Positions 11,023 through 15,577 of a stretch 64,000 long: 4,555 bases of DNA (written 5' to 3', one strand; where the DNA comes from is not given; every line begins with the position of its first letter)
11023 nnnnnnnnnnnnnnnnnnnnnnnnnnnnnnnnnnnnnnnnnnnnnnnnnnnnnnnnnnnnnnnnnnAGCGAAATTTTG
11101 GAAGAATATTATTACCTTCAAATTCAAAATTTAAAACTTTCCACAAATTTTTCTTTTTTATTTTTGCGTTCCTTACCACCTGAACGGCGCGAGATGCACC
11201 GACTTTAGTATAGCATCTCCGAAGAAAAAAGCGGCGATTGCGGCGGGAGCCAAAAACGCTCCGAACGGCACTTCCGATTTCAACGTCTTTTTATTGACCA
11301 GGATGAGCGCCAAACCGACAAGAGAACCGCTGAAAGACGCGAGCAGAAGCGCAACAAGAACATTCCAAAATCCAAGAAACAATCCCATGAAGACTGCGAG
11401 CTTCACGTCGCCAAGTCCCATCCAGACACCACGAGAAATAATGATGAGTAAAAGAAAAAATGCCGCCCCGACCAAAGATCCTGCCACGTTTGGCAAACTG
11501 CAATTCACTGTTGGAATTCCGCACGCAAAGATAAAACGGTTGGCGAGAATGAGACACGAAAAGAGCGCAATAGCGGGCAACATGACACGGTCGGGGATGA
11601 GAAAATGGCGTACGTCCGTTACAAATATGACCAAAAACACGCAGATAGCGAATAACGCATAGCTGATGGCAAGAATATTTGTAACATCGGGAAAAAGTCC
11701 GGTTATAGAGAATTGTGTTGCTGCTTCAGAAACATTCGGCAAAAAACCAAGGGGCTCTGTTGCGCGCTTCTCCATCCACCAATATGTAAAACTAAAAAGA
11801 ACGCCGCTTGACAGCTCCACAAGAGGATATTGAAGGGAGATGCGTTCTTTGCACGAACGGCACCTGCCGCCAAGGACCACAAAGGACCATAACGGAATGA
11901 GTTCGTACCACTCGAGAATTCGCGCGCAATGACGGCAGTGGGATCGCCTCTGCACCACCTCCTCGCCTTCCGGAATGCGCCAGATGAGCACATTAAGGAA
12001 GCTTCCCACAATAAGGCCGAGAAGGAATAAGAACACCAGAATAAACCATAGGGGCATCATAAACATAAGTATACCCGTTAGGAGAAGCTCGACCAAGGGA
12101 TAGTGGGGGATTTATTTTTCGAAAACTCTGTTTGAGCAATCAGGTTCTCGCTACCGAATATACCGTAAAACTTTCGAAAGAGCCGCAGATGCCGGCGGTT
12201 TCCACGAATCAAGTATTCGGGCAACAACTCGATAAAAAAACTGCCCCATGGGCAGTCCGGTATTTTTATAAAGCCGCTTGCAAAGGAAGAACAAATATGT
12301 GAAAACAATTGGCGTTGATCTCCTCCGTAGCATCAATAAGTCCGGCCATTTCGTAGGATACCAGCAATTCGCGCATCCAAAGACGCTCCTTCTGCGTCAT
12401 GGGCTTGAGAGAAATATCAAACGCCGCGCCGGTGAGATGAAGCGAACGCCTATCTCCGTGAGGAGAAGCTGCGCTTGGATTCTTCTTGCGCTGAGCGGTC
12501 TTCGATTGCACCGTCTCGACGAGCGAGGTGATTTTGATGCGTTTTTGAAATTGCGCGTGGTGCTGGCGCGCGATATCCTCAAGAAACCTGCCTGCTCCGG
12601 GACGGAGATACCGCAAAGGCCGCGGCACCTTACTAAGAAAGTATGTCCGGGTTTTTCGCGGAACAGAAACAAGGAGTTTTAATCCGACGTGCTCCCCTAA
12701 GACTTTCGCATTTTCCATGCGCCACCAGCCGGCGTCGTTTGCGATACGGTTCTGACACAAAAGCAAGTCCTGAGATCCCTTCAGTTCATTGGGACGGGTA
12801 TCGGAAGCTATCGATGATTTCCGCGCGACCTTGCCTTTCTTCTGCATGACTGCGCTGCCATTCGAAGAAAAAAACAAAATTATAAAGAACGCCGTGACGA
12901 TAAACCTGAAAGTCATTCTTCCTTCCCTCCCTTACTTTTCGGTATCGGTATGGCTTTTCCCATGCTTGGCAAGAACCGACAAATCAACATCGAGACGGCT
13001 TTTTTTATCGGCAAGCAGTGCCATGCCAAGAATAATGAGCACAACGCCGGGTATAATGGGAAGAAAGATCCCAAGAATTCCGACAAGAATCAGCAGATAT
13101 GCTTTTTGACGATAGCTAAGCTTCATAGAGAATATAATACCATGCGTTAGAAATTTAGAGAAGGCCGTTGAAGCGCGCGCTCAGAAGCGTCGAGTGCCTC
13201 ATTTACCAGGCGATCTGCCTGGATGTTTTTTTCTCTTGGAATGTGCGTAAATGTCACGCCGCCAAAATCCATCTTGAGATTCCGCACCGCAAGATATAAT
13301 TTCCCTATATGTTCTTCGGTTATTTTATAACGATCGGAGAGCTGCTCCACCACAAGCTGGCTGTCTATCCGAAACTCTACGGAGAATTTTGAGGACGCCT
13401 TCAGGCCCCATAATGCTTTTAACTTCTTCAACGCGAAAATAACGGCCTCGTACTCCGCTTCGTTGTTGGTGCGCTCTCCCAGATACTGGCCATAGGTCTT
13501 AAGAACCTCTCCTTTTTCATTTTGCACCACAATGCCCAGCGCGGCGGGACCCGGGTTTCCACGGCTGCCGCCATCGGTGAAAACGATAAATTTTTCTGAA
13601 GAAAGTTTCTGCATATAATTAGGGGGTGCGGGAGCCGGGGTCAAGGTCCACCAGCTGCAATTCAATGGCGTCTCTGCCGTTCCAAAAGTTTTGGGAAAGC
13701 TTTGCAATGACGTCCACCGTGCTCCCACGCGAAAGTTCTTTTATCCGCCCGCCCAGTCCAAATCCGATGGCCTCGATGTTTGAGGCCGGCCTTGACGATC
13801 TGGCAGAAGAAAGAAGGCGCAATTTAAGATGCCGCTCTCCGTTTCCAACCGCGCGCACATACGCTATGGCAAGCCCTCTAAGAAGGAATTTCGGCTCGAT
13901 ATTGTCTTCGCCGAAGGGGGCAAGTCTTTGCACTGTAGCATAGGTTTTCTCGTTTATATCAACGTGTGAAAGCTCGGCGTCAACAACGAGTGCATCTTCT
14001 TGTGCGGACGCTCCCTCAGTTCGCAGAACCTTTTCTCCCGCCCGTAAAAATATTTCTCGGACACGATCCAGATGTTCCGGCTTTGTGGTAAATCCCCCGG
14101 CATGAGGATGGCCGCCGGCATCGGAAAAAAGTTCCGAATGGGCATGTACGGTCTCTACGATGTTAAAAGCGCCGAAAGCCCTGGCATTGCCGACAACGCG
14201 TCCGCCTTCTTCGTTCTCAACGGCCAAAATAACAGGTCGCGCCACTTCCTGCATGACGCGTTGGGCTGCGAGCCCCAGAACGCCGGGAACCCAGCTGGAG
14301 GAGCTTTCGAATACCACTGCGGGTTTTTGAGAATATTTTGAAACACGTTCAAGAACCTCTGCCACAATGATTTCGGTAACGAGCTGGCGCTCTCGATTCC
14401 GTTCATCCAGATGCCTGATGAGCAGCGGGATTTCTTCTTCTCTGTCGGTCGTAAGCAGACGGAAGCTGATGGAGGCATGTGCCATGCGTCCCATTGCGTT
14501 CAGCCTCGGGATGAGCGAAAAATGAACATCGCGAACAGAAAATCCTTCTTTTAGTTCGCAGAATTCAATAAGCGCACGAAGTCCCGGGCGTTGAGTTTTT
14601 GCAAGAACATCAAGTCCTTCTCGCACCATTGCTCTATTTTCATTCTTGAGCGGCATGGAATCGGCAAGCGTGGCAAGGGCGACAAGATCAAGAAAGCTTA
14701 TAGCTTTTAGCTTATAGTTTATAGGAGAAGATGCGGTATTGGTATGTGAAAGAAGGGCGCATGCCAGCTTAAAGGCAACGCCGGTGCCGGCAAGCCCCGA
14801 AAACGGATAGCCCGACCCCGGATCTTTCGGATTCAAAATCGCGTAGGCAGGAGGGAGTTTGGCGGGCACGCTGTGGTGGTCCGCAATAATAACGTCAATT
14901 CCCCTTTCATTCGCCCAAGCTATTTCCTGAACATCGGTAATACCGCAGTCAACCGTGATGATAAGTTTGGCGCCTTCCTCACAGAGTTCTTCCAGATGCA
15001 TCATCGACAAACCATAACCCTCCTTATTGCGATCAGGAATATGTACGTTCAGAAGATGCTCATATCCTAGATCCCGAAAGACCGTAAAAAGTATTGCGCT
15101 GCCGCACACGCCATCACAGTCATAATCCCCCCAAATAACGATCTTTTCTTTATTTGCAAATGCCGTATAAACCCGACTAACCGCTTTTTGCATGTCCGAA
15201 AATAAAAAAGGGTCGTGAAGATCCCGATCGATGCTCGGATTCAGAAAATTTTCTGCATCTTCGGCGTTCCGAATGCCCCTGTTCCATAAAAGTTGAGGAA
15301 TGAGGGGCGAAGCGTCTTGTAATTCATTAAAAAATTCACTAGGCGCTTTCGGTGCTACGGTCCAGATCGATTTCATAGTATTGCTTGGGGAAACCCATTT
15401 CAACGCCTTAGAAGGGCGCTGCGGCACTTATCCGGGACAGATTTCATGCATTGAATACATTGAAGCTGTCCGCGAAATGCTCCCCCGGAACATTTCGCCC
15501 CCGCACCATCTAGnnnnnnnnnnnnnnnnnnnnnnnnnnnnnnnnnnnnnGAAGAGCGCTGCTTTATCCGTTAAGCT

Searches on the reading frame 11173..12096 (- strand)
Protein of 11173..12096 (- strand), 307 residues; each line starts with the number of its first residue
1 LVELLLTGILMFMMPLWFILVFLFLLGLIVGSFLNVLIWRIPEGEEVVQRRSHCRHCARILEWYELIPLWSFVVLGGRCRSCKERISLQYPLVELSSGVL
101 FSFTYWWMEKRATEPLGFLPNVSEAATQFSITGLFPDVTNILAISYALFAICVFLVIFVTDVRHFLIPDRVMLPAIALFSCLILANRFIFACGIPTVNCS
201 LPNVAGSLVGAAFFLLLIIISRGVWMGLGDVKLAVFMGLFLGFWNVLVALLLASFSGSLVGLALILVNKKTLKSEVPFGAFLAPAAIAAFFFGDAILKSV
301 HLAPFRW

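Call 5: search_protein_families(library=pfam, proteins=[window:11173-12096:-], max_evalue=0.01)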
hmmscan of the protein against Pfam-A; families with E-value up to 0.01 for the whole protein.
window:11173-12096:- (307 aa): 2 families
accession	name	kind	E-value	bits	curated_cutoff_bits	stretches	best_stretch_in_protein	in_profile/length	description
PF06750.18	A24_N_bact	-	4.6e-33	113.6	23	1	25-107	1-83/84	Bacterial Peptidase A24 N-terminal domain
PF01478.23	Peptidase_A24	-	1.2e-13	51.9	26.5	1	148-262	1-104/104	Type IV leader peptidase family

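Call 7: search_protein_families(library=ncbifam, proteins=[window:11173-12096:-], max_evalue=1)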
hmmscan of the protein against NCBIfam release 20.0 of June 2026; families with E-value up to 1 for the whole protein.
window:11173-12096:- (307 aa): 0 families

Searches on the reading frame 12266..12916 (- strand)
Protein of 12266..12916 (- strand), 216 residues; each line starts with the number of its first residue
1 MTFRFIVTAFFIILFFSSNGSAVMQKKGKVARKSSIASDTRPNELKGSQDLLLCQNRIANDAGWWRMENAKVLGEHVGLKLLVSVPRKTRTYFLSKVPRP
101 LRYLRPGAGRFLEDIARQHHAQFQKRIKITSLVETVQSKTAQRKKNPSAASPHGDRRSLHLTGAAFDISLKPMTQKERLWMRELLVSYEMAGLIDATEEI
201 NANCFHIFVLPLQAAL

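Call 5: search_protein_families(library=pfam, proteins=[window:12266-12916:-], max_evalue=0.01)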
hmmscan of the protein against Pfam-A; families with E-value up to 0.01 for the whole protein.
window:12266-12916:- (216 aa): 1 family
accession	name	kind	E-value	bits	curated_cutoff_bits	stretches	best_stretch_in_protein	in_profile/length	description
PF18979.5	DUF5715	-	1.2e-17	64.5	26.8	1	54-209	5-170/171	Family of unknown function (DUF5715)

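Call 7: search_protein_families(library=ncbifam, proteins=[window:12266-12916:-], max_evalue=1)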
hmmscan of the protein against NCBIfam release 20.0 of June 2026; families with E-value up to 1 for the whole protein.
window:12266-12916:- (216 aa): 0 families

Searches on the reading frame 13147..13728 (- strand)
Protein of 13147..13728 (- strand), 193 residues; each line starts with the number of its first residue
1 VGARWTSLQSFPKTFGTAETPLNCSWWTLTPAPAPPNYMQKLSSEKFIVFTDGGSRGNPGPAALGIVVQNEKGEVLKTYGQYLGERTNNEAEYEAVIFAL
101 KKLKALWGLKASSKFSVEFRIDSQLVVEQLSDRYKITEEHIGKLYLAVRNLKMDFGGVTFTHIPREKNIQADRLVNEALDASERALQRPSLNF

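Call 5: search_protein_families(library=pfam, proteins=[window:13147-13728:-], max_evalue=0.01)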
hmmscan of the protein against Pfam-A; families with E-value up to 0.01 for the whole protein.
window:13147-13728:- (193 aa): 2 families
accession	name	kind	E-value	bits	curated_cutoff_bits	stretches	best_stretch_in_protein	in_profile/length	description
PF13456.12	RVT_3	-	1.3e-18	67.5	21.6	1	51-178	2-123/123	Reverse transcriptase-like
PF00075.30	RNase_H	-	2.4e-11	44.4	25.8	1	45-177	2-138/141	RNase H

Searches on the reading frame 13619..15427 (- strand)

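Call 5: search_protein_families(library=pfam, proteins=[window:13619-15427:-], max_evalue=0.01)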
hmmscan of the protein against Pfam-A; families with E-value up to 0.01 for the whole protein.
window:13619-15427:- (602 aa): 3 families
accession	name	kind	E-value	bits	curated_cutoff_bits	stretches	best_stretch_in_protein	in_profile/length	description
PF01368.27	DHH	-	4.5e-24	85.5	28.1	1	95-231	1-104/125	DHH family, N-terminal domain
PF17768.7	RecJ_OB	-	6.7e-24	84.5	27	1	482-594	1-107/107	RecJ OB domain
PF02272.25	DHHA1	-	1.6e-09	38.6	25.9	1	372-460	5-96/102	DHHA1 domain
